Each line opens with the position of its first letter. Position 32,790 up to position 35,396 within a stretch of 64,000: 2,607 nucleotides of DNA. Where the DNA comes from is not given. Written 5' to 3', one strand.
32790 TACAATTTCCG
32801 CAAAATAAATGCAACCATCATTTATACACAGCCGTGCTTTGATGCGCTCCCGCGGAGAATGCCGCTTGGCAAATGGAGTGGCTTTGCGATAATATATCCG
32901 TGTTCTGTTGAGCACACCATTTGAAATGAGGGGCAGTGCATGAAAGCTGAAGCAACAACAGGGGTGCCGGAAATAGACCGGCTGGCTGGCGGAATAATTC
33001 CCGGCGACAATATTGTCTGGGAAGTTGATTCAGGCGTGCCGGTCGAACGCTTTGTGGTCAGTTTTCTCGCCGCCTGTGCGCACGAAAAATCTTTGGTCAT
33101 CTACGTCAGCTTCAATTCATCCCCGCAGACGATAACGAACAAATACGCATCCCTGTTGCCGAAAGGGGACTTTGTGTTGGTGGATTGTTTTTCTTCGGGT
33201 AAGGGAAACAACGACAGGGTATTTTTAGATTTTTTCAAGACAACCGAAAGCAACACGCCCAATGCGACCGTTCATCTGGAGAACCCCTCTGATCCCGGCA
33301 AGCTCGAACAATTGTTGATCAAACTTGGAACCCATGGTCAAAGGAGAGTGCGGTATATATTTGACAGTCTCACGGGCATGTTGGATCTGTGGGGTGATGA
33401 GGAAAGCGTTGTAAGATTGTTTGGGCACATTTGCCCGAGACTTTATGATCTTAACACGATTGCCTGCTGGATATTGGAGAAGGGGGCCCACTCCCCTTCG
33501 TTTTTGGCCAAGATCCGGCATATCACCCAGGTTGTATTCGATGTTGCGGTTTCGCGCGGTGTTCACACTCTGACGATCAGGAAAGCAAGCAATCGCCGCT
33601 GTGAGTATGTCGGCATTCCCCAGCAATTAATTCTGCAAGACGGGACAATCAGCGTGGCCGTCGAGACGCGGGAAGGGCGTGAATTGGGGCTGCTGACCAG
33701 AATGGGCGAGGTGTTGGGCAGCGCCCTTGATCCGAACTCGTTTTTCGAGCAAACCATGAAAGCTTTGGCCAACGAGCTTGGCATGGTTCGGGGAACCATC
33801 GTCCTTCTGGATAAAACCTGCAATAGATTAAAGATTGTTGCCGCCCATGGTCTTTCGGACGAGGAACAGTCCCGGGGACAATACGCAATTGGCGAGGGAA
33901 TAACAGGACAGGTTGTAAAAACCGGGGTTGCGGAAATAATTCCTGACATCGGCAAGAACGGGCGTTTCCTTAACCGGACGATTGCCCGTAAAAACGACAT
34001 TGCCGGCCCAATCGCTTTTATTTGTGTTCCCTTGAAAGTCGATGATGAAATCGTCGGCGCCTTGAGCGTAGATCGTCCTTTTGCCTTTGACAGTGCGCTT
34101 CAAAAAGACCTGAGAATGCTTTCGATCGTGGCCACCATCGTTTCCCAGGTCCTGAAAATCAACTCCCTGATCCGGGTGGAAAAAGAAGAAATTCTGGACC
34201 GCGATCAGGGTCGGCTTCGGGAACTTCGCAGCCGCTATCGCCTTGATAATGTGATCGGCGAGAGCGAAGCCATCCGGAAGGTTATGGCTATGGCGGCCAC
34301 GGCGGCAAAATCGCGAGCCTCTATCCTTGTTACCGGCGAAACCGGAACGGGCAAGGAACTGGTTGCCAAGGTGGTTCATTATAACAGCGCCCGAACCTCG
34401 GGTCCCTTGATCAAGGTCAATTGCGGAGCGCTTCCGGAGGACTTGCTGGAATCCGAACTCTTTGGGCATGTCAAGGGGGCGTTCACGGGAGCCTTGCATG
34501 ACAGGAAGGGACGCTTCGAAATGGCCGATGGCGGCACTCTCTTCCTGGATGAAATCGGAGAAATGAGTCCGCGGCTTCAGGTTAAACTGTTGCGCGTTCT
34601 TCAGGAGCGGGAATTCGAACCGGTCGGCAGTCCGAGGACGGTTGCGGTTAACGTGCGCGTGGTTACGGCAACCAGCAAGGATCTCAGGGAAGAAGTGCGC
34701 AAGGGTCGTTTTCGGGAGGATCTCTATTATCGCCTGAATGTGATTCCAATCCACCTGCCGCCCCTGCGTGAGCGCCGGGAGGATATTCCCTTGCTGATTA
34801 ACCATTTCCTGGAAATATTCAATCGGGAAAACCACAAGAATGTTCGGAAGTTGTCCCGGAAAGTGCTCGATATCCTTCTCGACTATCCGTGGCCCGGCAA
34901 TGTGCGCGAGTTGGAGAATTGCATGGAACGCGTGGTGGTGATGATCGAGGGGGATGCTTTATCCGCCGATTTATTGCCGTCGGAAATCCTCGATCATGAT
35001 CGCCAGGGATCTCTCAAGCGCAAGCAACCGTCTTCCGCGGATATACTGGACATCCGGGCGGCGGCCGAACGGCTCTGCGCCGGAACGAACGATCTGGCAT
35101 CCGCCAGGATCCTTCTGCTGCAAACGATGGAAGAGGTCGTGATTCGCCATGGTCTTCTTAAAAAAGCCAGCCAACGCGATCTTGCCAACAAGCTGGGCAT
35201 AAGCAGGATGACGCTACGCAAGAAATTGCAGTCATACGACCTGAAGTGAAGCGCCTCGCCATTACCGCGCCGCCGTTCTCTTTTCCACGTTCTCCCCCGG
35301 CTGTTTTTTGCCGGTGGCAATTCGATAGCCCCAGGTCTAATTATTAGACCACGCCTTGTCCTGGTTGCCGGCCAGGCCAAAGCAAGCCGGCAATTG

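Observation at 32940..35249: Sigma-54 enhancer-binding protein carrying a degenerate KaiC/RecA-like N-terminal domain plus GAF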

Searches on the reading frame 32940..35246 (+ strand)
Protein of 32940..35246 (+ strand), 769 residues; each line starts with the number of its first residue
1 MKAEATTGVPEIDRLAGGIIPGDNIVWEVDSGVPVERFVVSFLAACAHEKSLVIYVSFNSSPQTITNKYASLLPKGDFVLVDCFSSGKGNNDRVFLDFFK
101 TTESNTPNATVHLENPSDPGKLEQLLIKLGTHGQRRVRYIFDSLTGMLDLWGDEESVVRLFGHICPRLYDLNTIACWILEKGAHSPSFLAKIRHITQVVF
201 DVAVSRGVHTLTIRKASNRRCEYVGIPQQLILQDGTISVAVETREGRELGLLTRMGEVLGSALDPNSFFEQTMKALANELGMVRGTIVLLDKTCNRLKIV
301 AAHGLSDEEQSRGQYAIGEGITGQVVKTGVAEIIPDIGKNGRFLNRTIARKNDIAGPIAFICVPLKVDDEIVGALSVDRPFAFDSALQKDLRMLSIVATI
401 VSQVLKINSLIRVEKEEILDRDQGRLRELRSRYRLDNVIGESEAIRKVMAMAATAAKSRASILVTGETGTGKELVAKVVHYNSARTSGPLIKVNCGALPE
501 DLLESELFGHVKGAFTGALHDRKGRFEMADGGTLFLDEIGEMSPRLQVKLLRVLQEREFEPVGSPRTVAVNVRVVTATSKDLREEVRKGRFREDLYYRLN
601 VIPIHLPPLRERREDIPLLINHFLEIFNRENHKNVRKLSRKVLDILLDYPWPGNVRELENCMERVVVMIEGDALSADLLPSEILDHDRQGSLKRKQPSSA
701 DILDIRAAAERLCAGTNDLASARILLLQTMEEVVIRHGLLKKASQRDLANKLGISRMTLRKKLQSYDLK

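Call 3: search_protein_families(library=pfam, proteins=[window:32940-35246:+], max_evalue=1)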
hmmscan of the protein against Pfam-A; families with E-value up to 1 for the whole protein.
window:32940-35246:+ (769 aa): 21 families
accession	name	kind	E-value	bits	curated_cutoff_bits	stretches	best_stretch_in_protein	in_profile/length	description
PF00158.32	Sigma54_activat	-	1.6e-72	243.1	20.2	1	438-605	1-168/168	Sigma-54 interaction domain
PF25601.1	AAA_lid_14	-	5.4e-29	100.3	27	1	610-691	1-82/87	AAA+ ATPase lid domain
PF14532.12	Sigma54_activ_2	-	2.8e-22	79.9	25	1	439-609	1-138/138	Sigma-54 interaction domain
PF01590.32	GAF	-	3.4e-13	50.7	22.4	1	264-404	1-132/133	GAF domain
PF13185.12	GAF_2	-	1.8e-11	44.8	28.6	1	263-405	2-135/136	GAF domain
PF07728.20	AAA_5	-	9.7e-07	29.3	22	1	462-575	2-118/139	AAA domain (dynein-related subfamily)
PF13492.12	GAF_3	-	3.7e-05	24.6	27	1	268-403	5-125/129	GAF domain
PF06745.19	ATPase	-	4.7e-05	23.3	26.6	2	458-490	18-51/231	KaiC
PF02954.25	HTH_8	-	0.00018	21.6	22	1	735-766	10-42/42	Bacterial regulatory protein, Fis family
PF00004.35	AAA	-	0.00049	21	21.2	1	462-596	1-128/131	ATPase family associated with various cellular activities (AAA)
PF01078.27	Mg_chelatase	-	0.001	18.9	20.3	0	435-480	2-43/207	Magnesium chelatase, subunit ChlI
PF13412.12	HTH_24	-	0.0092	16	21.9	1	743-761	18-36/48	Winged helix-turn-helix DNA-binding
PF18024.7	HTH_50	-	0.012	15.7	27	1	729-768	10-49/50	Helix-turn-helix domain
PF07724.20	AAA_2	-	0.023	15.2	27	1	459-558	3-103/166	AAA domain (Cdc48 subfamily)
PF07726.17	AAA_3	-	0.033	14.5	27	1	462-572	2-104/131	ATPase family associated with various cellular activities (AAA)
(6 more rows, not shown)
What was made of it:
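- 35142..35246 (+): Residues 735-769: Fis-type HTH DNA-binding domain. PF02954 E=1.8e-4, 21.6 bits, just under the cutoff of 22 (call 3).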

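Call 4: search_protein_families(library=ncbifam, proteins=[window:32940-35246:+], max_evalue=1)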
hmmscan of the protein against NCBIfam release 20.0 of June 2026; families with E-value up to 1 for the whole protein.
window:32940-35246:+ (769 aa): 38 families (the best 25 are shown)
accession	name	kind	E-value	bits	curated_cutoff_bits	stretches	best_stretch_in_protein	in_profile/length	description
TIGR01817.1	nifA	equivalog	1.3e-148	496.1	528.85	1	252-682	7-441/534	nif-specific transcriptional activator NifA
NF008469.0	PRK11361.1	equivalog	5e-110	368.4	714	1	398-768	113-456/461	acetoacetate metabolism transcriptional regulator AtoC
NF003451.0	PRK05022.1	equivalog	4.5e-106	355.6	476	1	361-698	116-453/512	nitric oxide reductase transcriptional regulator NorR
NF041552.1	TF_PrdR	equivalog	6.3e-105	351.7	795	1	420-766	252-576/577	sigma-54 dependent transcriptional regulator PrdR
TIGR01818.1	ntrC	equivalog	4.7e-103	345.5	558.6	1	432-764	130-461/463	nitrogen regulation protein NR(I)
NF038308.1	RNA_repair_RtcR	equivalog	1.4e-102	344.2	650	1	424-762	168-512/530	RNA repair transcriptional activator RtcR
NF050807.1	TransRegFlbDCaul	equivalog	2.7e-96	323.2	750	1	438-767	120-439/454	sigma-54-dependent transcriptional regulator FlbD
NF041946.1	LuxO_transreg_Vib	equivalog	9.3e-96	321.4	800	1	430-767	127-461/463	quorum-sensing sigma-54 dependent transcriptional regulator LuxO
NF007689.0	PRK10365.1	equivalog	4.7e-94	315.7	760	1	438-684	141-387/441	sigma-54-dependent response regulator transcription factor ZraR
TIGR02915.1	PEP_resp_reg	equivalog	7e-91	305.3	502.6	1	417-711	120-407/445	PEP-CTERM-box response regulator transcription factor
NF041906.1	V4R_TF_MobR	exception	1.5e-89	301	999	1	428-674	224-470/544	phenol degradation transcriptional regulator MobR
NF011958.0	PRK15429.1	equivalog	1.9e-87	294.5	830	1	255-680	193-623/692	formate hydrogenlyase transcriptional activator FlhA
TIGR02329.1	propionate_PrpR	equivalog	2e-87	294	499.2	1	401-764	179-525/526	propionate catabolism operon regulatory protein PrpR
NF008176.1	PRK10923.1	equivalog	4.5e-87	292.6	620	1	421-766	123-466/469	nitrogen regulation protein NR(I)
NF011953.0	PRK15424.1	equivalog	2.4e-84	283.9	703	1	423-765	206-533/538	propionate catabolism operon regulatory protein PrpR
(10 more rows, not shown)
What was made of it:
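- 33726..34154 (+): Residues 263-405: NifA-like GAF domain. PF01590 E=3.4e-13 (call 3); TIGR01817 nifA alignment covers 252-682 (call 4).
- On NifA (TIGR01817 equivalog): 496.1 bits against a cutoff of 528.85 (call 4).
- Closest known: NifA. Same: Residues 252-682 align with the nifA model over GAF and AAA+ (496 bits, call 4).
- Closest known: NtrC. Same: The AAA+ and HTH core is shared (345 bits to TIGR01818 over 432-764, call 4).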
